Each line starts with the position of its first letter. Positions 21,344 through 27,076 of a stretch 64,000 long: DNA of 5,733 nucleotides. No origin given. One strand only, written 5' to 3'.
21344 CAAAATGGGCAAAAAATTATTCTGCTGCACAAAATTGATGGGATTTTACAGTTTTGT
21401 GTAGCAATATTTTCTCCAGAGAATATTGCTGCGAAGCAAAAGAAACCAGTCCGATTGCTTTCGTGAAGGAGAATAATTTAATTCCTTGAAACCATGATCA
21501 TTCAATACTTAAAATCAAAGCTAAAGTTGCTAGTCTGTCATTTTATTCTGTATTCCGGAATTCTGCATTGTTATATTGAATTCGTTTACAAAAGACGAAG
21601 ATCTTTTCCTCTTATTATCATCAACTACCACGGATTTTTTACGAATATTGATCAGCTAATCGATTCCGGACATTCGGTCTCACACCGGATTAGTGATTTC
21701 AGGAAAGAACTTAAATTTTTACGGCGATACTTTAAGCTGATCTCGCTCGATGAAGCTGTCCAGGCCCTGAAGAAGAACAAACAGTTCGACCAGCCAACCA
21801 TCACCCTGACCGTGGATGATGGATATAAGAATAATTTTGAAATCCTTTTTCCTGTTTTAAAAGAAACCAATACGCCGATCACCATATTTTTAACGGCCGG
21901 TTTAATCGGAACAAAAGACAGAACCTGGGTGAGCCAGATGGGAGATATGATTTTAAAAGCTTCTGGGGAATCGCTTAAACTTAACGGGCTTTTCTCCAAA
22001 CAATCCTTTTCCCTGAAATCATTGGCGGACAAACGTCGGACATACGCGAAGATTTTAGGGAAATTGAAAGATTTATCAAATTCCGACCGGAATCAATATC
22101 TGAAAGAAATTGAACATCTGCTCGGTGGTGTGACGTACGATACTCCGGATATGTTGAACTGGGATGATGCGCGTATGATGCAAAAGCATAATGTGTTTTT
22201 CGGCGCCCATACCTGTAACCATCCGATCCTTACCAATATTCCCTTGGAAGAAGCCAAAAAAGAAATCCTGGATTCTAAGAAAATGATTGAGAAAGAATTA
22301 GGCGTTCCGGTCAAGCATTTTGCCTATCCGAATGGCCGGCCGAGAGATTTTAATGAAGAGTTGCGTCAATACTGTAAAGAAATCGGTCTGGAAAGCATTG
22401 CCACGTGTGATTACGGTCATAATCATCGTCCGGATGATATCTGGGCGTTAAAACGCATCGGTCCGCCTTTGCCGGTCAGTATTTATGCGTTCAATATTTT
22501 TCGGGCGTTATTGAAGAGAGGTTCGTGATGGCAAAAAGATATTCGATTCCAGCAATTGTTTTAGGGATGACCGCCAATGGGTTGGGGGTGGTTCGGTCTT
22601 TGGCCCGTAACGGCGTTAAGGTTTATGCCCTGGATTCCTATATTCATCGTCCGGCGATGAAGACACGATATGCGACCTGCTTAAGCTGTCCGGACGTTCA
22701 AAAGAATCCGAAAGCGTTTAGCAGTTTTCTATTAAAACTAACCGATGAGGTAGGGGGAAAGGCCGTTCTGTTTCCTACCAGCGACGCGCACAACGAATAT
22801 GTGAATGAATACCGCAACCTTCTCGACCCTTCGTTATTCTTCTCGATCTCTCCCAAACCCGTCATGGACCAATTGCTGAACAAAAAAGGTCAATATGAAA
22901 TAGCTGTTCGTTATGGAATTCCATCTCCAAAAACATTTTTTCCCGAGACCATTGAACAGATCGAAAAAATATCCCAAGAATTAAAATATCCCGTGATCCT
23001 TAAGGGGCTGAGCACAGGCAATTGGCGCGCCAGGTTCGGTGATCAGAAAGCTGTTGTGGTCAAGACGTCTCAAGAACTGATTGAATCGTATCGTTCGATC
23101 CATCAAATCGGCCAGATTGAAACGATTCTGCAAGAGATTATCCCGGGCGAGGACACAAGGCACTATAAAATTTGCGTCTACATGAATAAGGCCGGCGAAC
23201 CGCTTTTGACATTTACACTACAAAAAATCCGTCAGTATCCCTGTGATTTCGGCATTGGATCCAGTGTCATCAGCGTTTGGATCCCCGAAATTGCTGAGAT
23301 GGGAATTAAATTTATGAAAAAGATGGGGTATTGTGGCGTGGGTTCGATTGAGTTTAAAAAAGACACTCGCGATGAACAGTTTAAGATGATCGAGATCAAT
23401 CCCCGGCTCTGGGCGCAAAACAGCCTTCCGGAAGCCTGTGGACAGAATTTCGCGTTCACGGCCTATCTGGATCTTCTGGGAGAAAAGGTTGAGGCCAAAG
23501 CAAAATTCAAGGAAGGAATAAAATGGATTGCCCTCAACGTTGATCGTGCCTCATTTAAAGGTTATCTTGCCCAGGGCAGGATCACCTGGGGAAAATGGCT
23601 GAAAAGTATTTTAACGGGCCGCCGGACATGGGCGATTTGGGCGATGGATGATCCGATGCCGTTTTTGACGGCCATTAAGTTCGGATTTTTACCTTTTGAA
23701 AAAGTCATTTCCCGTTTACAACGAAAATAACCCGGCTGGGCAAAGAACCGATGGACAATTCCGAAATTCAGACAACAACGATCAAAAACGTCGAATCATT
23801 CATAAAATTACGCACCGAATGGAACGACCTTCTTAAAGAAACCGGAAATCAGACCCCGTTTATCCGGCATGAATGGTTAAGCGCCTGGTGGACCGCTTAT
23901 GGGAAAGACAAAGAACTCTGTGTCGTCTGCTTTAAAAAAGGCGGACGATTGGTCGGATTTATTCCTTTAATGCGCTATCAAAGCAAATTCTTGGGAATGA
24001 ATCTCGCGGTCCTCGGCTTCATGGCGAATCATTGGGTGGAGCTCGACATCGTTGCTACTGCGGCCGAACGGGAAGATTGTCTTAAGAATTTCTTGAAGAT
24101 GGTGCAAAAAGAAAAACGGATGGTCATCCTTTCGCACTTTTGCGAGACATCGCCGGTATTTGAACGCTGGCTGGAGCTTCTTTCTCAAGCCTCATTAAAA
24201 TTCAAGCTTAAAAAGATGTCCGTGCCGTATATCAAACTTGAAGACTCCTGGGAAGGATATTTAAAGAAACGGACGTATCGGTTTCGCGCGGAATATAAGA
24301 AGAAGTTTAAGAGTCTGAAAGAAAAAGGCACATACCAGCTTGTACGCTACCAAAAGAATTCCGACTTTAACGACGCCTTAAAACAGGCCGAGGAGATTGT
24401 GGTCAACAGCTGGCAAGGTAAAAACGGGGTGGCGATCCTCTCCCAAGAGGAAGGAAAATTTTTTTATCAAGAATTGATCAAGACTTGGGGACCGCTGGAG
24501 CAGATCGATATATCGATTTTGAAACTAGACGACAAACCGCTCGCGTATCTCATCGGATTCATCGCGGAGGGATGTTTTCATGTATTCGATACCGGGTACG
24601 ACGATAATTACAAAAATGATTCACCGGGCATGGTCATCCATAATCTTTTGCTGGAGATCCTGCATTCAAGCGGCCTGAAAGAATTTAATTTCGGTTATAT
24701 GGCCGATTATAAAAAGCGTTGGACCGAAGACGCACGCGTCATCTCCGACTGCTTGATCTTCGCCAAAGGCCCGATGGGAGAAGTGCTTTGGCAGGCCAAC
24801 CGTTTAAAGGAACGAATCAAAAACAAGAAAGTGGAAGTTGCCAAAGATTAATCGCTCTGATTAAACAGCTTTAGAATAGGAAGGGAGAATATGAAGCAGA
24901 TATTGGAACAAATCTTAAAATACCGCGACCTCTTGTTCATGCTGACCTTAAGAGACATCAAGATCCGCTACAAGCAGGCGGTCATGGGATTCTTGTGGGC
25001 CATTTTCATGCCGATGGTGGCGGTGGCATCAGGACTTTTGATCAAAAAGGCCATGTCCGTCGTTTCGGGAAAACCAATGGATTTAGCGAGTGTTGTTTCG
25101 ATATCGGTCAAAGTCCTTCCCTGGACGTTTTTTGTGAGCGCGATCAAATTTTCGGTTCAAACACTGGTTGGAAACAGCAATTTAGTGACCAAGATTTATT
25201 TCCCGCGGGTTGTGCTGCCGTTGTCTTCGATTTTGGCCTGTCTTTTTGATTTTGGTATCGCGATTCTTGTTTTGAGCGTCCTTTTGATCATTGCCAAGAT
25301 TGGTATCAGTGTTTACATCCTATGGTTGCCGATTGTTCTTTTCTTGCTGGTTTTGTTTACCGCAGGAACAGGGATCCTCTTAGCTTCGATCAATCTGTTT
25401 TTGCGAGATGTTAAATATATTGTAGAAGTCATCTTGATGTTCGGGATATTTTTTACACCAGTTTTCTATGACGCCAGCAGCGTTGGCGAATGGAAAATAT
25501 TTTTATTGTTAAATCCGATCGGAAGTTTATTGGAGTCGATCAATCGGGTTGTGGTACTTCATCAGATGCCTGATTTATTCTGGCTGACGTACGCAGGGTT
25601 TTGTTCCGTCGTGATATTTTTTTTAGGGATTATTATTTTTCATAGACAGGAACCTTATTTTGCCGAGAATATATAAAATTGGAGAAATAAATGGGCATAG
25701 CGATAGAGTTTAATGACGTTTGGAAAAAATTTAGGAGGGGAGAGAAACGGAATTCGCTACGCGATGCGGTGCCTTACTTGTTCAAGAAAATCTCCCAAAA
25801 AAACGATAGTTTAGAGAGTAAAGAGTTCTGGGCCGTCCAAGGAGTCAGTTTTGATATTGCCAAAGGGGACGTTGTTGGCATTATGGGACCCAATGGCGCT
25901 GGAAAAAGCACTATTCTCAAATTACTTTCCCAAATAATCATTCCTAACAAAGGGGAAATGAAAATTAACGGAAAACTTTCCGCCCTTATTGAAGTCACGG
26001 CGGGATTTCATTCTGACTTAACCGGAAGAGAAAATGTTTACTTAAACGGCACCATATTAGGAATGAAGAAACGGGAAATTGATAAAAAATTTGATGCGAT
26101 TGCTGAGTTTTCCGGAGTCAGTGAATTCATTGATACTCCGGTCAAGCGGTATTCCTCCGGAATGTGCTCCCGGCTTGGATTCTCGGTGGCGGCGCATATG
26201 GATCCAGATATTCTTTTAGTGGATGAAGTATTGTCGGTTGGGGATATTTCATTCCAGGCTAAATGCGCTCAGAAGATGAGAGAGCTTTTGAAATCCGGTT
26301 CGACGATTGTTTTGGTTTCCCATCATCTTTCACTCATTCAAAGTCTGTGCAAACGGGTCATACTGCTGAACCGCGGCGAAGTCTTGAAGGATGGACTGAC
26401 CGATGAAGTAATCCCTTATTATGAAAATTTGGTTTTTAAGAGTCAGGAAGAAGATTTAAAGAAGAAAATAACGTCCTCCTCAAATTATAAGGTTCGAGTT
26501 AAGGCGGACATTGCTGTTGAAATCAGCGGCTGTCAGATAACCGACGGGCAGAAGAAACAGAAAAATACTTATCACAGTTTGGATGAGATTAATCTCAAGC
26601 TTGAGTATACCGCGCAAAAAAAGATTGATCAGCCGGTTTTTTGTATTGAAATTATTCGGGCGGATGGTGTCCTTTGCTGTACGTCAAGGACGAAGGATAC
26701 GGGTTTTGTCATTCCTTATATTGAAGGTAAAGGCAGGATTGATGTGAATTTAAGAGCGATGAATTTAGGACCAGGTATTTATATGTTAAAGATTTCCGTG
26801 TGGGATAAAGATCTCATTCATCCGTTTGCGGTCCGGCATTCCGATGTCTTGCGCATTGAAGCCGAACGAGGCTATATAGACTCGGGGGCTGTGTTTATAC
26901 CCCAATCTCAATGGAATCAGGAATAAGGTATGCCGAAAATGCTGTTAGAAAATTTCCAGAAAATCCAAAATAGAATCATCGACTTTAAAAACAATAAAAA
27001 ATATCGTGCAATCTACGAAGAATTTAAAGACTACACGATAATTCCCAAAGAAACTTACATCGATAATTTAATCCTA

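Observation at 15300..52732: Size and complexity of the exosortase-linked glycan locus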

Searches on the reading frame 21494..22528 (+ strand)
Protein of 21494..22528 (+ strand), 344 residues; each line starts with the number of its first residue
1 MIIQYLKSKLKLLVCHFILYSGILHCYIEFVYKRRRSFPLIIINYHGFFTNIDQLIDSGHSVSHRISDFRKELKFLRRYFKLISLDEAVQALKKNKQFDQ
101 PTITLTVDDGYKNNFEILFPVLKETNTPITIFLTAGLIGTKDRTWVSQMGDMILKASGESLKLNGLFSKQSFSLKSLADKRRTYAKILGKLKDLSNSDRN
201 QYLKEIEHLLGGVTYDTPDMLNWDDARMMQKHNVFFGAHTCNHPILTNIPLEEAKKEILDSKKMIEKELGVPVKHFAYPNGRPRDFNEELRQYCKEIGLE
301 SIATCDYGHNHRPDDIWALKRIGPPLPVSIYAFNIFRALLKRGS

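Call 3: search_protein_families(library=ncbifam, proteins=[window:21494-22528:+], max_evalue=0.00001)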
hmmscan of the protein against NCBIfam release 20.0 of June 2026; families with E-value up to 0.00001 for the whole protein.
window:21494-22528:+ (344 aa): 6 families
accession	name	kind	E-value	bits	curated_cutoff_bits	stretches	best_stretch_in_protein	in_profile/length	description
TIGR03938.2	deacetyl_PgaB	equivalog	4e-12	45.2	321.9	1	41-141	4-104/621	poly-beta-1,6-N-acetyl-D-glucosamine N-deacetylase PgaB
TIGR02884.1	spore_pdaA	equivalog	1e-07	31.9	298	0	228-303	84-161/224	delta-lactam-biosynthetic de-N-acetylase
TIGR03933.1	PIA_icaB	equivalog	2.4e-07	30.5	248.35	0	65-167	36-134/245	intercellular adhesin biosynthesis polysaccharide N-deacetylase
TIGR02764.1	spore_ybaN_pdaB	equivalog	6.9e-07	29.2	237.4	0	227-302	52-124/191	polysaccharide deacetylase family sporulation protein PdaB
NF045820.1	PgAcgDacpgdA_Strep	equivalog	1.3e-06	27.5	800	1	229-281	316-368/463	peptidoglycan-N-acetylglucosamine deacetylase PgdA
TIGR02873.1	spore_ylxY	hypoth_equivalog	2.1e-06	27.2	391.5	1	226-304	130-206/268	probable sporulation protein, polysaccharide deacetylase family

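Call 7: search_protein_families(library=pfam, proteins=[window:21494-22528:+], max_evalue=0.01)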
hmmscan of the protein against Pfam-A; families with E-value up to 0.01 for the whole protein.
window:21494-22528:+ (344 aa): 1 family
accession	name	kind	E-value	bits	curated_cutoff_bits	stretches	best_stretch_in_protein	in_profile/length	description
PF01522.26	Polysacc_deac_1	-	8.4e-23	81.1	23.1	1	97-300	3-122/124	Polysaccharide deacetylase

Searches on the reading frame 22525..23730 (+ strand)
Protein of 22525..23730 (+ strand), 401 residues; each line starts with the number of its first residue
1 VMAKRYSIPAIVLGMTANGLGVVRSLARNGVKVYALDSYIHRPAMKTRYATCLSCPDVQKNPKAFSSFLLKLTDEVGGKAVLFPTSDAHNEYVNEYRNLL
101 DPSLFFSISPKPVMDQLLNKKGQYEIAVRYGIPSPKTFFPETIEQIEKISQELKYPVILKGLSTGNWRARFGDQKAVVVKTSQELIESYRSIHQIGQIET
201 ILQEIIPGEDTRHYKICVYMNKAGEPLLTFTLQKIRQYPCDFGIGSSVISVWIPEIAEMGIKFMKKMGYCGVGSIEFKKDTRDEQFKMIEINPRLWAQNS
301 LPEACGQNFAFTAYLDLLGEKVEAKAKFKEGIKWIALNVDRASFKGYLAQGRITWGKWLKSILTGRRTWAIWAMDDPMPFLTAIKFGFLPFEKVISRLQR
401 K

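Call 3: search_protein_families(library=ncbifam, proteins=[window:22525-23730:+], max_evalue=0.00001)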
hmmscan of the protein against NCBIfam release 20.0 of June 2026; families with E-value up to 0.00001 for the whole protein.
window:22525-23730:+ (401 aa): 7 families
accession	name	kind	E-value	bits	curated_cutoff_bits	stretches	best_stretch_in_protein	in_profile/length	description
NF009402.0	PRK12767.1-1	equivalog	1.8e-10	40.2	218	1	16-308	13-289/329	carbamoyl phosphate synthase-like protein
TIGR01235.1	pyruv_carbox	equivalog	2.9e-08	31.7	1114.45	1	108-303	103-301/1143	pyruvate carboxylase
NF009406.0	PRK12767.1-5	equivalog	3e-08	33.1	271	1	108-332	102-309/327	carbamoyl phosphate synthase-like protein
NF009554.0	PRK12999.1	equivalog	3.5e-08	31.7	965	1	110-296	110-298/1147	pyruvate carboxylase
NF009405.0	PRK12767.1-4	equivalog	1.9e-07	30.4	390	1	26-322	22-293/320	carbamoyl phosphate synthase-like protein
NF005315.0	PRK06849.1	equivalog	2.5e-07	30.1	406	1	19-384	17-355/389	hypothetical protein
NF006367.0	PRK08591.1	subfamily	4e-07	29.1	597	1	134-303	133-301/451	acetyl-CoA carboxylase biotin carboxylase subunit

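Call 44: search_protein_families(library=pfam, proteins=[window:22525-23730:+], max_evalue=0.0001)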
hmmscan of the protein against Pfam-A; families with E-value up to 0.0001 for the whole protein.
window:22525-23730:+ (401 aa): 1 family
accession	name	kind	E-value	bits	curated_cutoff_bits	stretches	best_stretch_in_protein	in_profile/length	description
PF02786.22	CPSase_L_D2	-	6.1e-08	32.9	19.8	1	256-303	141-188/211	Carbamoyl-phosphate synthase L chain, ATP binding domain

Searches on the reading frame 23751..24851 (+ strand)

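Call 3: search_protein_families(library=ncbifam, proteins=[window:23751-24851:+], max_evalue=0.00001)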
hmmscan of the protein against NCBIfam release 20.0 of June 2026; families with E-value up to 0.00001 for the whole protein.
window:23751-24851:+ (366 aa): 1 family
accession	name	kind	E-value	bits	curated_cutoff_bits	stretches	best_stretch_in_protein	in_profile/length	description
NF047385.1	T4SS_GNAT_BspF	exception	6.1e-12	44.9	775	1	153-304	200-349/428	type IV secretion system effector crotonyl transferase BspF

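Call 7: search_protein_families(library=pfam, proteins=[window:23751-24851:+], max_evalue=0.01)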
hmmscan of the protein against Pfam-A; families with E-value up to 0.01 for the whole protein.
window:23751-24851:+ (366 aa): 3 families
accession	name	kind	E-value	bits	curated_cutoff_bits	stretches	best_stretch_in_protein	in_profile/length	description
PF13480.13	Acetyltransf_6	-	1.8e-21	77.2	22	1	177-321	2-142/143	Acetyltransferase (GNAT) domain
PF16370.11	MetallophosC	-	0.00025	21.6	29.7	1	180-237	40-99/168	C terminal of Calcineurin-like phosphoesterase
PF06852.18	DUF1248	-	0.0044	17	22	1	24-102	15-92/181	Protein of unknown function (DUF1248)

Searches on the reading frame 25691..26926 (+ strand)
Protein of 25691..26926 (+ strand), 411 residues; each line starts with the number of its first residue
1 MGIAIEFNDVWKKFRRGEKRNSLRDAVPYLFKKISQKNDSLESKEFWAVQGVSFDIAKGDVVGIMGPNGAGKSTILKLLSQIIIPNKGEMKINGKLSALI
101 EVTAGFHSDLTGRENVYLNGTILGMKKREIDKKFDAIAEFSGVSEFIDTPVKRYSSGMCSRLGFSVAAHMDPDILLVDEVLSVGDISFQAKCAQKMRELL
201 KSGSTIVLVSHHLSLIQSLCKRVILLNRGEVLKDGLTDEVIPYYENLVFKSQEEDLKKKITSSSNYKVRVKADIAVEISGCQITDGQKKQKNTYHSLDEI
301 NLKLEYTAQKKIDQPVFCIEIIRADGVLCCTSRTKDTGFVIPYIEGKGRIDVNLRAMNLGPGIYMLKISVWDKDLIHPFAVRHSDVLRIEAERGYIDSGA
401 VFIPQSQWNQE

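Call 5: search_protein_families(library=ncbifam, proteins=[window:25691-26926:+], max_evalue=0.00001)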
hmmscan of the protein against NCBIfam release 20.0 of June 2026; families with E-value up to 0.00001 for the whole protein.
window:25691-26926:+ (411 aa): 177 families (the best 25 are shown)
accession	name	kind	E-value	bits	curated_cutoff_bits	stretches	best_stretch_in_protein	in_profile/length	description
NF010065.0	PRK13545.1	equivalog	2.8e-60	204.5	538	1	4-251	4-241/549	teichoic acids export protein ATP-binding subunit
NF010066.0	PRK13546.1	equivalog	5e-53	180.2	320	1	42-252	33-244/264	teichoic acids export ABC transporter ATP-binding subunit TagH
NF050108.1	galactan_ABC_ATP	equivalog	1.8e-48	164.9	400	1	47-245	43-241/244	galactan export ABC transporter ATP-binding subunit Wzt/RfbE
TIGR01188.1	drrA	subfamily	8.2e-39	133.7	312.45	1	45-292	5-262/302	daunorubicin resistance ABC transporter, ATP-binding protein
NF010059.0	PRK13536.1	equivalog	2.5e-29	102.1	549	1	37-241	49-262/342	nodulation factor ABC transporter ATP-binding protein NodI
TIGR01288.1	nodI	equivalog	2.5e-27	95.7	424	1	49-241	20-223/303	nodulation factor ABC transporter ATP-binding protein NodI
NF010060.0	PRK13537.1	equivalog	4.7e-26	91.4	521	1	45-241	27-234/314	nodulation factor ABC transporter ATP-binding protein NodI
TIGR03740.1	galliderm_ABC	subfamily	4.7e-25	88.6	309.75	1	44-234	11-205/223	lantibiotic protection ABC transporter ATP-binding subunit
TIGR04521.1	ECF_ATPase_2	equivalog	1.5e-24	86.6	330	2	116-247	106-239/279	energy-coupling factor transporter ATPase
TIGR04520.1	ECF_ATPase_1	equivalog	2e-24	86.5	315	2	123-247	106-230/269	energy-coupling factor transporter ATPase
NF010068.0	PRK13548.1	equivalog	3.1e-24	85.5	261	1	41-241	13-231/261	heme ABC transporter ATP-binding protein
TIGR03522.1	GldA_ABC_ATP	equivalog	3.2e-24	85.9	402.6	1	48-243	17-222/301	gliding motility-associated ABC transporter ATP-binding subunit GldA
TIGR03375.1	type_I_sec_LssB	subfamily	8.8e-24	83.8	693.1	1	46-241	480-689/696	type I secretion system permease/ATPase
TIGR01186.1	proV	subfamily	1.5e-23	83.5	326.6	1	48-242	8-219/363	betaine/proline/choline family ABC transporter ATP-binding protein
TIGR03873.1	F420-0_ABC_ATP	hypoth_equivalog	4.3e-23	81.9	372.4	1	41-241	9-225/256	putative F420-0 ABC transporter ATP-binding protein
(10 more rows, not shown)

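Call 44: search_protein_families(library=pfam, proteins=[window:25691-26926:+], max_evalue=0.0001)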
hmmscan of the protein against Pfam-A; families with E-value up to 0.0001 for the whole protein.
window:25691-26926:+ (411 aa): 4 families
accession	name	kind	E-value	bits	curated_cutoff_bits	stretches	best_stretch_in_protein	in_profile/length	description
PF00005.33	ABC_tran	-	2.4e-20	73.9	25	1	50-180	2-135/137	ABC transporter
PF14524.12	Wzt_C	-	5.5e-14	52.8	30.4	1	276-391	10-129/143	Wzt C-terminal domain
PF13304.12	AAA_21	-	2e-05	25.3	27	0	62-87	2-33/304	AAA domain, putative AbiEii toxin, Type IV TA system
PF13555.12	AAA_29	-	4.7e-05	23.5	27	1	50-93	13-55/61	P-loop containing region of AAA domain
